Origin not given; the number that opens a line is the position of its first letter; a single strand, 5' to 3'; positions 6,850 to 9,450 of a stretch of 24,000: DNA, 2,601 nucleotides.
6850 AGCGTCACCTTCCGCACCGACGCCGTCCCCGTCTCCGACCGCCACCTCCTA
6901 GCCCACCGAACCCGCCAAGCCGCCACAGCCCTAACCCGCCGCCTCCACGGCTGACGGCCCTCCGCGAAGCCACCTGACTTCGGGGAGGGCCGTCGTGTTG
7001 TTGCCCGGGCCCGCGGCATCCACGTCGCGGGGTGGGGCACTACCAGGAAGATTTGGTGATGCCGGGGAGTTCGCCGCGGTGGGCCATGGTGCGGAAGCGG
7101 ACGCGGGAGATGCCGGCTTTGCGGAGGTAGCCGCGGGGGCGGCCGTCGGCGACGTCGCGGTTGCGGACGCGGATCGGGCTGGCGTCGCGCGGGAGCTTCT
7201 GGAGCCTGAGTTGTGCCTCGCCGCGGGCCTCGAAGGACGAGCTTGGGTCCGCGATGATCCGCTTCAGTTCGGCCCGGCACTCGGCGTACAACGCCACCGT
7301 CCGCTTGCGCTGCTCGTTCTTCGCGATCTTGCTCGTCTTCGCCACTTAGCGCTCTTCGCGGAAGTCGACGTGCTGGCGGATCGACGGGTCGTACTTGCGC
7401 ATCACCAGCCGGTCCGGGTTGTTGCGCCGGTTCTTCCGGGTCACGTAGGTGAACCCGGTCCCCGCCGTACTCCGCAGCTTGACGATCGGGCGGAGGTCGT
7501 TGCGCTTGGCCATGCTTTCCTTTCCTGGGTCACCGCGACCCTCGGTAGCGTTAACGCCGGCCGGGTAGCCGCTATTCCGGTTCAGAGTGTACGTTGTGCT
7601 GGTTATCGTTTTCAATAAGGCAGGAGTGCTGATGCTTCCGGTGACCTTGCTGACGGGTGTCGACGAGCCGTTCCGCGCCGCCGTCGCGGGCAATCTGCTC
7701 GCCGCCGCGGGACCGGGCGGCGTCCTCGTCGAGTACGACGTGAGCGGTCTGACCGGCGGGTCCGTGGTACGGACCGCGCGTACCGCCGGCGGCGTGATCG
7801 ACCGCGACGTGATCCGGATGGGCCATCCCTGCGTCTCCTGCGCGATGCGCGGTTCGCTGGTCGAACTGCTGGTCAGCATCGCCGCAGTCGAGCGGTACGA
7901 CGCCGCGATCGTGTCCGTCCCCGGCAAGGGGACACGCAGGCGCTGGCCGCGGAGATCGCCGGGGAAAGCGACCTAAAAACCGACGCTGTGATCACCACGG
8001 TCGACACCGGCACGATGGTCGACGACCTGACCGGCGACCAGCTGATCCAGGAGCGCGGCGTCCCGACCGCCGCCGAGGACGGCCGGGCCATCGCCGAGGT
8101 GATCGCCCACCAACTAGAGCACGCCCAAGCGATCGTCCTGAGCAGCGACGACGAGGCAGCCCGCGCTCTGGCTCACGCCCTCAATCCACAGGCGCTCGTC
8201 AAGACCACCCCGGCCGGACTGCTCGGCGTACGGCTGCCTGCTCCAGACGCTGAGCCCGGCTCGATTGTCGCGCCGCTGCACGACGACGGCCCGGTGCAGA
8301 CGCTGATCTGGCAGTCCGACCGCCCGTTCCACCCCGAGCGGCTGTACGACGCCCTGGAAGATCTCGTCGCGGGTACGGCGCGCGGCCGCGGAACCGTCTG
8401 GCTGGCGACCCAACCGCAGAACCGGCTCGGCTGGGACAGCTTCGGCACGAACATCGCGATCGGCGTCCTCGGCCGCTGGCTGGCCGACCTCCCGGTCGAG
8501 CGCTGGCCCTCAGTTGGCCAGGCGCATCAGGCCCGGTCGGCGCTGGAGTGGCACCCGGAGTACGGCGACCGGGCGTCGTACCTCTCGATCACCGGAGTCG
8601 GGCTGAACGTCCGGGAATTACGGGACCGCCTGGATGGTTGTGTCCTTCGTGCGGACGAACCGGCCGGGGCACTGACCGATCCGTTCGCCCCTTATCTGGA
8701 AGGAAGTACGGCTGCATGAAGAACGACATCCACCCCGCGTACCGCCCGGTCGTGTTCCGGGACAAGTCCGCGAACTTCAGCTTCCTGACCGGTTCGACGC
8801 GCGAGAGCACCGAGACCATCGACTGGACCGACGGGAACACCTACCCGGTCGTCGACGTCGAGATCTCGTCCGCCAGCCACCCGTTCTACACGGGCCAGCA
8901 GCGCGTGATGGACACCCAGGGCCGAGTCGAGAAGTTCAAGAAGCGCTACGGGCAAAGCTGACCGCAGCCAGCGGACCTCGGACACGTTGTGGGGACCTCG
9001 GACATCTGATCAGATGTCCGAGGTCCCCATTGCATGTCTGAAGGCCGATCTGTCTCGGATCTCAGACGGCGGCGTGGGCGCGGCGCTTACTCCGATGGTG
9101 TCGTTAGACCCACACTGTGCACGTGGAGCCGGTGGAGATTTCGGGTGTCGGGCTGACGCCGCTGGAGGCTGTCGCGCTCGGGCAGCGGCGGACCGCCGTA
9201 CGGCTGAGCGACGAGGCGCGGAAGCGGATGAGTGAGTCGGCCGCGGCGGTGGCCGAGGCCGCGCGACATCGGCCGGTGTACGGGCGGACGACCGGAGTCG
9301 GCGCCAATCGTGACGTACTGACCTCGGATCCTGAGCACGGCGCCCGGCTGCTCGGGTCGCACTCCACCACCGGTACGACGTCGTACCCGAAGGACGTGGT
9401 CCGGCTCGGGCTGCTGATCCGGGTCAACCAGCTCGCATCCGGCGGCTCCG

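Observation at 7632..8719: Zur-island COG0523/CobW-like gene is frame-broken at a CCCC run and has lost Walker A and CxCC motifs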

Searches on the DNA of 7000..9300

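Call 66: search_rna_families(source=window, start=7000, end=9300, threshold=evalue, max_evalue=1)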
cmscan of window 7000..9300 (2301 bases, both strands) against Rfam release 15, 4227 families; matches with E-value up to 1: 2.
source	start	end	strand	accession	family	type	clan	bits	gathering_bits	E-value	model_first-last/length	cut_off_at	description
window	8977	9042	+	RF03715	mir-977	Gene; miRNA;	-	27.7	109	0.011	1-90/90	no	mir-977 microRNA precursor family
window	8976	9044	-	RF03715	mir-977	Gene; miRNA;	-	27.1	109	0.015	1-90/90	no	mir-977 microRNA precursor family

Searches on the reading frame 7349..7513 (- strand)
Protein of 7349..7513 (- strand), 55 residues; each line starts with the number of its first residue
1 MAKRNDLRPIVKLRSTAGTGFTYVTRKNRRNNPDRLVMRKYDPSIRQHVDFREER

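Call 8: search_protein_families(library=pfam, proteins=[window:7349-7513:-], max_evalue=0.1)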
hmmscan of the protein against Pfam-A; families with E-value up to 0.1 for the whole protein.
window:7349-7513:- (55 aa): 1 family
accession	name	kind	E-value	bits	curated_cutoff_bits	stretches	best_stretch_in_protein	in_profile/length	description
PF00471.26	Ribosomal_L33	-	2.4e-15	57.1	25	1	10-55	2-47/47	Ribosomal protein L33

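Call 9: search_protein_families(library=ncbifam, proteins=[window:7349-7513:-], max_evalue=0.1)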
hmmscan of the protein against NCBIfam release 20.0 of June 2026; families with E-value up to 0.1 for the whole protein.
window:7349-7513:- (55 aa): 3 families
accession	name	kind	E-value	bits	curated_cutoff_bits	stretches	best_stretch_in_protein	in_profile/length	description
NF001860.2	PRK00595.1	subfamily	2.9e-22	78.5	50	1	8-55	2-49/49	50S ribosomal protein L33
TIGR01023.1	rpmG_bact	equivalog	5.7e-21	74.6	23.95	1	1-55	1-54/56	50S ribosomal protein L33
NF001764.0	PRK00504.1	subfamily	9.7e-07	29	40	1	8-55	3-50/50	50S ribosomal protein L33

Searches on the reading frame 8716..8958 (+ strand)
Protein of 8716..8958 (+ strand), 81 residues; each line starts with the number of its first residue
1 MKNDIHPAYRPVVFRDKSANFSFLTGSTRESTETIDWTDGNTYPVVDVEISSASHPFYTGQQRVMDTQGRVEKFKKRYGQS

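Call 8: search_protein_families(library=pfam, proteins=[window:8716-8958:+], max_evalue=0.1)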
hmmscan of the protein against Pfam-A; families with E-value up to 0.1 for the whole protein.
window:8716-8958:+ (81 aa): 1 family
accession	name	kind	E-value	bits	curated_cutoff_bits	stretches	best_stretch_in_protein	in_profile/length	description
PF01197.23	Ribosomal_L31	-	3.9e-29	101.1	27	1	1-79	1-65/65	Ribosomal protein L31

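Call 9: search_protein_families(library=ncbifam, proteins=[window:8716-8958:+], max_evalue=0.1)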
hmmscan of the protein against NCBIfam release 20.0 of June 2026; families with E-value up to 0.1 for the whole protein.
window:8716-8958:+ (81 aa): 4 families
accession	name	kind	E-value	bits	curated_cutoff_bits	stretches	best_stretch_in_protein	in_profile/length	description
NF002462.1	PRK01678.1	exception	4.9e-41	138.7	86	1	1-80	1-80/80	type B 50S ribosomal protein L31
TIGR00105.1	L31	equivalog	3.8e-21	75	38.35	1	1-80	1-67/68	50S ribosomal protein L31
NF000612.0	PRK00019.1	equivalog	2e-18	65.8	70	1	1-80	1-67/72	50S ribosomal protein L31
NF001809.0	PRK00528.1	equivalog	3.2e-18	65.6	70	1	1-80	1-70/75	50S ribosomal protein L31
